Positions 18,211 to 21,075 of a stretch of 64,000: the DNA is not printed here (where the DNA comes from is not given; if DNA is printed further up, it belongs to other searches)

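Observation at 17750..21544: Tandem-GGDEF protein and a small basic ORF inserted into the normally contiguous rpmH-rnpA-yidD operon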

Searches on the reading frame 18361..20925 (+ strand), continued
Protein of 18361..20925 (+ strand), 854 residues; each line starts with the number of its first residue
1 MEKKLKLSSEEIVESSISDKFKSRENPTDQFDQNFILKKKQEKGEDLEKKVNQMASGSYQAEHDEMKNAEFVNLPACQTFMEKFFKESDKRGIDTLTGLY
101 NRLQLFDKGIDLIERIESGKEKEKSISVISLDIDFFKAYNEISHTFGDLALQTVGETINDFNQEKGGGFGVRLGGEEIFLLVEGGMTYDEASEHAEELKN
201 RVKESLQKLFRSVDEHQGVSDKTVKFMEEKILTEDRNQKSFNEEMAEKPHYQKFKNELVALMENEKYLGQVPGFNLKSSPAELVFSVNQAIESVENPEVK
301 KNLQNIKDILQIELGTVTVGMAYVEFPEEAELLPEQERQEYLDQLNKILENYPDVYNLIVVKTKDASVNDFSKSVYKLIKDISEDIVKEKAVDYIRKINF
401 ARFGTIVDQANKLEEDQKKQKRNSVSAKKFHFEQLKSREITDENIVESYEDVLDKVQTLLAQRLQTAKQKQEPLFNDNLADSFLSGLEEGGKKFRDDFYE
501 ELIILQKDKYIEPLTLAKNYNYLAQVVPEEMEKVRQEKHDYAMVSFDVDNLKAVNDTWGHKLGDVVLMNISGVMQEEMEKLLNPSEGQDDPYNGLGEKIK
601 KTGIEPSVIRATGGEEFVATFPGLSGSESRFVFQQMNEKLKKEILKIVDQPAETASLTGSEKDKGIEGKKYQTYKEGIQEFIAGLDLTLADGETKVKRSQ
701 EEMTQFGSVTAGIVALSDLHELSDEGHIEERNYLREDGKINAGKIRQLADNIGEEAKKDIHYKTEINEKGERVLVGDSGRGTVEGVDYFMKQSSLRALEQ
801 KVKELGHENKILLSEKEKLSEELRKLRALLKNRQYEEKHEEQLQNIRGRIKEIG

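Call 37: find_homologous_proteins(query=A1, max_evalue=1e-10)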
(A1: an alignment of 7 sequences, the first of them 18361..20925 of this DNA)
Query A1 (7 sequences) (854 aa, profile of the alignment): 28 proteins with E <= 1e-10 among 8000 candidates.
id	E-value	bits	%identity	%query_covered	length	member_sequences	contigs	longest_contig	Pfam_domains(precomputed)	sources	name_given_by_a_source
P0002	0.0e+0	1164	36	88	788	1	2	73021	PF00990.27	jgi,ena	jgi:diguanylate cyclase (GGDEF)-like protein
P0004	0.0e+0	1159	36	88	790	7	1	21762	PF00990.27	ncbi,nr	ncbi:GGDEF domain-containing protein [Candidatus Falkowbacteria bacterium]|nr:GGDEF domain-containin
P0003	0.0e+0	1016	37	78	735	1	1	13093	PF00990.27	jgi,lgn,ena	-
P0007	1.4e-288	978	33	91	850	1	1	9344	PF00990.27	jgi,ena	-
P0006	1.1e-286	972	36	84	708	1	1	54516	PF00990.27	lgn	-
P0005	5.8e-277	939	37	89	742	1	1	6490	PF00990.27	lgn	-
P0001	2.8e-198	679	99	61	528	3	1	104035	PF00990.27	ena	-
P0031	1.1e-14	72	34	14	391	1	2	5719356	PF20968.4,PF00990.27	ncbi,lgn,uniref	ncbi:diguanylate cyclase domain-containing protein [Pseudomonas boanensis]|uniref:GGDEF domain-conta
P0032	5.6e-14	70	31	13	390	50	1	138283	PF20968.4,PF00990.27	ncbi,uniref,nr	ncbi:GGDEF domain-containing protein [Pseudomonas sp. BN414]|uniref:GGDEF domain-containing protein 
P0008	5.7e-14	70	38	15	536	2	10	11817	PF00990.27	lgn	-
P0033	7.9e-14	69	37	12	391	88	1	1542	PF20968.4,PF00990.27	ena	-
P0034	8.8e-14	69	36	12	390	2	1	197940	PF20968.4,PF00990.27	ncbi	-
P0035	1.9e-13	68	34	16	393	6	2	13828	PF00990.27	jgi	jgi:diguanylate cyclase (GGDEF)-like protein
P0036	4.8e-13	67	35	16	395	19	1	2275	PF00990.27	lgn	-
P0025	7.4e-13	66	35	15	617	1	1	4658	PF00672.31,PF02743.25,PF22673.3,PF00990.27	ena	-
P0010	1.2e-12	65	31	17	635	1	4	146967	PF13185.13,PF13487.13,PF01966.29,PF01590.33,PF00990.27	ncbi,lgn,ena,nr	ncbi:diguanylate cyclase [bacterium]|nr:diguanylate cyclase [bacterium]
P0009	1.2e-12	65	31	17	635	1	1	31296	PF13185.13,PF13487.13,PF01966.29,PF01590.33,PF00990.27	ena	-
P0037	1.4e-12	65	32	14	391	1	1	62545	PF20968.4,PF00990.27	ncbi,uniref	ncbi:MAG: diguanylate cyclase [Pseudomonas sp.]|uniref:GGDEF domain-containing protein n=1 Tax=Pseud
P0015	3.0e-12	64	34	11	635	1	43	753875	PF13185.13,PF13487.13,PF01966.29,PF01590.33,PF00990.27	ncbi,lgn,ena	-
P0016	3.0e-12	64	34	11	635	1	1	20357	PF13185.13,PF13487.13,PF01966.29,PF01590.33,PF00990.27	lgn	-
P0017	3.0e-12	64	34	11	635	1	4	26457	PF13185.13,PF13487.13,PF01966.29,PF01590.33,PF00990.27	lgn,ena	-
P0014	3.1e-12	64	34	11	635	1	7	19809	PF13185.13,PF13487.13,PF01966.29,PF01590.33,PF00990.27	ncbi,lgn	-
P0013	3.1e-12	64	34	11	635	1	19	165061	PF13185.13,PF13487.13,PF01966.29,PF01590.33,PF00990.27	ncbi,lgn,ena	-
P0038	1.3e-11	62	32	14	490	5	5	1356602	PF01590.33,PF00990.27,PF00072.31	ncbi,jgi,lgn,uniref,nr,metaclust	ncbi:diguanylate cyclase domain-containing protein [Prochlorothrix hollandica]|uniref:diguanylate cy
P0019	1.5e-11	62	31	14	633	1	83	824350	PF13487.13,PF01966.29,PF01590.33,PF00990.27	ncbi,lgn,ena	-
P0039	2.3e-11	61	34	14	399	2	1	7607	PF13185.13,PF01590.33,PF13492.13,PF00990.27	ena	-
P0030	3.6e-11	60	31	15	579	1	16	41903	PF00990.27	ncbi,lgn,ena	-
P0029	3.7e-11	60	31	15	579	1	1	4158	PF00990.27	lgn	-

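Call 38: search_protein_representatives(alignment_id=A1)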
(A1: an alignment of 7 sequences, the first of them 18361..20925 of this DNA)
Query: 7 sequences, 790 profile positions. Proteins with E-value up to 0.001 (for the whole library): 204380; up to 1e-10: 10565; up to 1e-30: 23. The best 150 are listed.
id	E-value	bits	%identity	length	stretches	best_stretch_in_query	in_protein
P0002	0.0e+00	1163.5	-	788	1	1-789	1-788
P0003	0.0e+00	1016.0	-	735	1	7-754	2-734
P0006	3.4e-287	971.6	-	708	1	3-754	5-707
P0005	1.8e-277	939.4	-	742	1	7-790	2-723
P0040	4.3e-205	700.1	-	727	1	13-751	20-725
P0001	9.0e-199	679.2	-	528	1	71-568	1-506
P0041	1.1e-197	675.6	-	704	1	16-747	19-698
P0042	6.2e-180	616.9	-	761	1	66-786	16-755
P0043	1.5e-175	602.3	-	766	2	36-629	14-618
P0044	2.2e-120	419.9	-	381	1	339-749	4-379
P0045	4.4e-117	409.0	-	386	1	334-749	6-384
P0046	1.7e-96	340.9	-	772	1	6-765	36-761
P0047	1.5e-79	284.8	-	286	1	14-278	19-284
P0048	2.0e-63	231.6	-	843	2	411-728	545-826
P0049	2.3e-61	224.7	-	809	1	65-728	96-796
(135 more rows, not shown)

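Call 41: find_related_loci(query=A2, collection=genome_contigs, flank=8000)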
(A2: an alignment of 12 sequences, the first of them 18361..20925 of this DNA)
Query A2 (854 aa) in genome_contigs; peptide patterns used: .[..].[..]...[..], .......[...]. (x = any residue, [..] = any of these).
600 stretches matched a pattern (row limit reached: there are more); 479 encode a relative of the query (tblastn E <= 1e-3); the best 80 are kept; 80 distinct loci.
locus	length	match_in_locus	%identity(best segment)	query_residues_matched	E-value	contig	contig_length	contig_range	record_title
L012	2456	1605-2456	38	33-335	1e-43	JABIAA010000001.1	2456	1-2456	MAG: bacterium isolate SI047_bin97 k141_4142, whole genome shotgun sequence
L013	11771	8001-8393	35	94-223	3e-12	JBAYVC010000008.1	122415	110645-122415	MAG: Pseudobdellovibrionaceae bacterium isolate SO_2016_LW3_50 scaffold00221_LW162_2016, whole genome shotgun sequence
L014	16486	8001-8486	29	93-260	9e-12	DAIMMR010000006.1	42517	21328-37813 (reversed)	MAG TPA_asm: Clostridium sp. isolate CTOTU40300 NODE_780_length_42517_cov_8.735269, whole genome shotgun sequence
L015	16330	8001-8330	34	94-211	2e-11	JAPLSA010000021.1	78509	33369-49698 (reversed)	MAG: Gammaproteobacteria bacterium isolate LacPavin_0920_WC70_MAG_68_44 LacPavin_0920_WC70_scaffold_148295, whole genome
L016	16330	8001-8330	34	92-622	3e-11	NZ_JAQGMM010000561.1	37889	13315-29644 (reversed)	MAG: Caballeronia sp. isolate RYN_561 scaffold_4252265, whole genome shotgun sequence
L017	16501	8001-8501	28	94-264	4e-11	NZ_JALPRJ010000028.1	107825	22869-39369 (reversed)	Caballeronia sp. SEWSISQ10-4 2 NODE_28_length_107825_cov_93.960991, whole genome shotgun sequence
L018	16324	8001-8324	36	92-203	4e-11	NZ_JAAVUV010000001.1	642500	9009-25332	Caballeronia sp. dw_276 1, whole genome shotgun sequence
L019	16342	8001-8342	36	93-623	5e-11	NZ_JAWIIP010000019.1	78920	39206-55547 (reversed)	Pseudomonas sp. C11 contig_19, whole genome shotgun sequence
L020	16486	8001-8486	29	93-260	8e-11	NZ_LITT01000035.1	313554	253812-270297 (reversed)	Clostridium ljungdahlii strain ERI-2 scaffold3, whole genome shotgun sequence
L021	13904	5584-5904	35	93-644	1e-10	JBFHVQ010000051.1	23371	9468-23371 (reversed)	MAG: Gammaproteobacteria bacterium isolate Mix_sand09.2021.07.G.57 k141_1243827_length_23371_cov_14.1226, whole genome s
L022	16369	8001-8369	37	78-204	3e-10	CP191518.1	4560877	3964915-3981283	Citrobacter sp. OP27 chromosome, complete genome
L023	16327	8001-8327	33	93-580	4e-10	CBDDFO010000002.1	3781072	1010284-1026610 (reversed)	MAG: Aliiglaciecola sp. isolate 1b1b4d2c-c5d8-482b-bdc0-32fa47c29e81 genome assembly, contig: contig_2, whole genome sho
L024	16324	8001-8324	36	92-203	6e-10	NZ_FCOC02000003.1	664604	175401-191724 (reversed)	Caballeronia sordidicola isolate LMG 22029 contig000003, whole genome shotgun sequence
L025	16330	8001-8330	34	93-629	5e-10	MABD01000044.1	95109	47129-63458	Gammaproteobacteria bacterium 45_16_T64 BD02T64_scaffold_216, whole genome shotgun sequence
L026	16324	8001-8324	35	94-205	6e-10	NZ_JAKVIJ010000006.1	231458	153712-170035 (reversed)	Simplicispira sedimenti strain W1-6 Scaffold6_1, whole genome shotgun sequence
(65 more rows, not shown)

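Call 42: find_encoding_contigs(protein=P0048, flank=8000, max_places=2)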
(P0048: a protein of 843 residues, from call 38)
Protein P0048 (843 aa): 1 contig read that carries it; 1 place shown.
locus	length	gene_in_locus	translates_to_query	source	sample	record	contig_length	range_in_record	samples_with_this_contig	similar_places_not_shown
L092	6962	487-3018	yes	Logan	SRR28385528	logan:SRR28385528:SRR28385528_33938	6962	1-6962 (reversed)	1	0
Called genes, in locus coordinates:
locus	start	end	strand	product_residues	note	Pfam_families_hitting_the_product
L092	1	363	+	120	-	?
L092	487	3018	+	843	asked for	PF00990:GGDEF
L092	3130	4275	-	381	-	PF05496:RuvB_N, PF00158:Sigma54_activat (faint), PF01078:Mg_chelatase (faint), PF00004:AAA, PF07728:AAA_5, PF13173:AAA_14 (weak), PF16193:AAA_assoc_2, PF12002:MgsA_C, +4 more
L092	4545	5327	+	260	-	-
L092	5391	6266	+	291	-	PF01527:HTH_Tnp_1 (weak), PF13384:HTH_23 (weak), PF13518:HTH_28 (weak), PF12728:HTH_17 (faint), PF00665:rve, PF13683:rve_3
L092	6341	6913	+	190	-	-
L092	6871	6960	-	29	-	?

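Call 43: find_encoding_contigs(protein=P0040, flank=8000, max_places=2)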
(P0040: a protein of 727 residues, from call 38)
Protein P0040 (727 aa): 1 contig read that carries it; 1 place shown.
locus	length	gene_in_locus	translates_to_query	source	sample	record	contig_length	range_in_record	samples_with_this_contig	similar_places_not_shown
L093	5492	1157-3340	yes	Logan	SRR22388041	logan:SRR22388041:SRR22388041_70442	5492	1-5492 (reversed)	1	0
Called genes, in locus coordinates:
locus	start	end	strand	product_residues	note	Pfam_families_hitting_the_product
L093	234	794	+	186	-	-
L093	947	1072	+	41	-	-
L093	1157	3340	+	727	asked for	PF00990:GGDEF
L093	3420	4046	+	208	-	PF04545:Sigma70_r4 (weak)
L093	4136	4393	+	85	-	PF01381:HTH_3, PF13443:HTH_26 (weak)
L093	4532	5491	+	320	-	?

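Call 50: list_cluster_members(proteins=[window:18361-20925:+, P0185, window:28133-29482:+])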
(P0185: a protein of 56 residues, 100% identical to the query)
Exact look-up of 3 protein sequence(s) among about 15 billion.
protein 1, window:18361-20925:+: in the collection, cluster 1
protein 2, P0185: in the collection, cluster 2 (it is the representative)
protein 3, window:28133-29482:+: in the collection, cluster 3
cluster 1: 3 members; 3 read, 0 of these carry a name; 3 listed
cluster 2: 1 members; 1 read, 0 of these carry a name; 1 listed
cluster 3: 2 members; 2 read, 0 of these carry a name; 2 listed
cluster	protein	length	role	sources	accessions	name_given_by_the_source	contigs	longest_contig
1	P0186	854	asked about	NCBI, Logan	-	-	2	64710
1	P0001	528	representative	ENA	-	-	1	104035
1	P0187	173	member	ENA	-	-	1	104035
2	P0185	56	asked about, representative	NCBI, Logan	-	-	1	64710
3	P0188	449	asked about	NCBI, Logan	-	-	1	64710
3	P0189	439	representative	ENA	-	-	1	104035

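Call 55: find_encoding_contigs(protein=P0043, flank=8000, max_places=2)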
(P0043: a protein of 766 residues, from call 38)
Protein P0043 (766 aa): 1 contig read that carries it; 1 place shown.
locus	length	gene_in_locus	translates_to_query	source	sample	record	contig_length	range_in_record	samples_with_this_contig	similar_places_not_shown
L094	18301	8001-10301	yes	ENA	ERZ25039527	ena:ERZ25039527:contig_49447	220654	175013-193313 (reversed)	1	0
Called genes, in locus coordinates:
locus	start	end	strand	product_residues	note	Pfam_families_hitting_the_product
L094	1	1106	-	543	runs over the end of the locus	PF08486:SpoIID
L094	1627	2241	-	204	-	PF01712:dNK, PF13238:AAA_18 (weak)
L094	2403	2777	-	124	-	-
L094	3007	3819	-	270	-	-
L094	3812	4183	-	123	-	-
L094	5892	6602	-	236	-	PF22935:RM44_endonuclase, PF14622:Ribonucleas_3_3, PF00636:Ribonuclease_3, PF00035:dsrm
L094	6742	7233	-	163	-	PF01029:NusB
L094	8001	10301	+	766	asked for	PF00990:GGDEF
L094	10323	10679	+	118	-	PF00825:Ribonuclease_P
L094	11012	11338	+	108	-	PF01809:YidD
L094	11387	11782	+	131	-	-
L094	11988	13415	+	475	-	PF01943:Polysacc_synt, PF13440:Polysacc_synt_3, PF03023:MurJ (weak)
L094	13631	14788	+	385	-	PF13579:Glyco_trans_4_4 (weak), PF13439:Glyco_transf_4 (weak), PF20706:GT4-conflict, PF00534:Glycos_transf_1, PF13692:Glyco_trans_1_4, PF13524:Glyco_trans_1_2 (weak)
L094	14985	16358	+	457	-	PF04932:Wzy_C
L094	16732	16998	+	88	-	-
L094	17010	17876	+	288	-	PF00483:NTP_transferase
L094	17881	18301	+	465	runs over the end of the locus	PF01547:SBP_bac_1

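Call 56: find_encoding_contigs(protein=P0042, flank=8000, max_places=2)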
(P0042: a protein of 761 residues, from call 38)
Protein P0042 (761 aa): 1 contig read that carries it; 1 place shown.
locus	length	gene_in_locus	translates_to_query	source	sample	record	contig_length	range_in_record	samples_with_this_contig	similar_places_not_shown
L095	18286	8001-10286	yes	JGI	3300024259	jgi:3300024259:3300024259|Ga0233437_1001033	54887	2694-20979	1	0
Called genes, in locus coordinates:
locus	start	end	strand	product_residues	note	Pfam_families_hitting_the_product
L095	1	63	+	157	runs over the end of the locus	PF00588:SpoU_methylase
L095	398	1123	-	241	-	PF01978:TrmB, PF13551:HTH_29 (weak)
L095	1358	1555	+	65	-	-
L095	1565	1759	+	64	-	-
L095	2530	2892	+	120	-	-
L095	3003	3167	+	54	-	-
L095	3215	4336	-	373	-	PF00712:DNA_pol3_beta, PF02767:DNA_pol3_beta_2, PF02768:DNA_pol3_beta_3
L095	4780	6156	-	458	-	PF11638:DnaA_N, PF01637:ATPase_2 (faint), PF00308:Bac_DnaA, PF01695:IstB_IS21, PF00004:AAA (weak), PF08299:Bac_DnaA_C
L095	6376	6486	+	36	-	-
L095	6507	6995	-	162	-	-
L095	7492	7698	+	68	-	-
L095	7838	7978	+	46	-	-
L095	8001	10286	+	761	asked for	PF00990:GGDEF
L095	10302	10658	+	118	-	PF00825:Ribonuclease_P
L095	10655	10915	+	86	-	PF01809:YidD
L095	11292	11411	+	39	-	-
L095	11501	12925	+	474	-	PF01943:Polysacc_synt, PF13440:Polysacc_synt_3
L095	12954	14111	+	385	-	PF13477:Glyco_trans_4_2 (faint), PF00534:Glycos_transf_1, PF20706:GT4-conflict (weak), PF13692:Glyco_trans_1_4, PF13524:Glyco_trans_1_2 (faint)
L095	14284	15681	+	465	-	PF04932:Wzy_C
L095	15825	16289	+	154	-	-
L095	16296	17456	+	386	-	-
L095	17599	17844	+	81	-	-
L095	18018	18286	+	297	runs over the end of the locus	PF00483:NTP_transferase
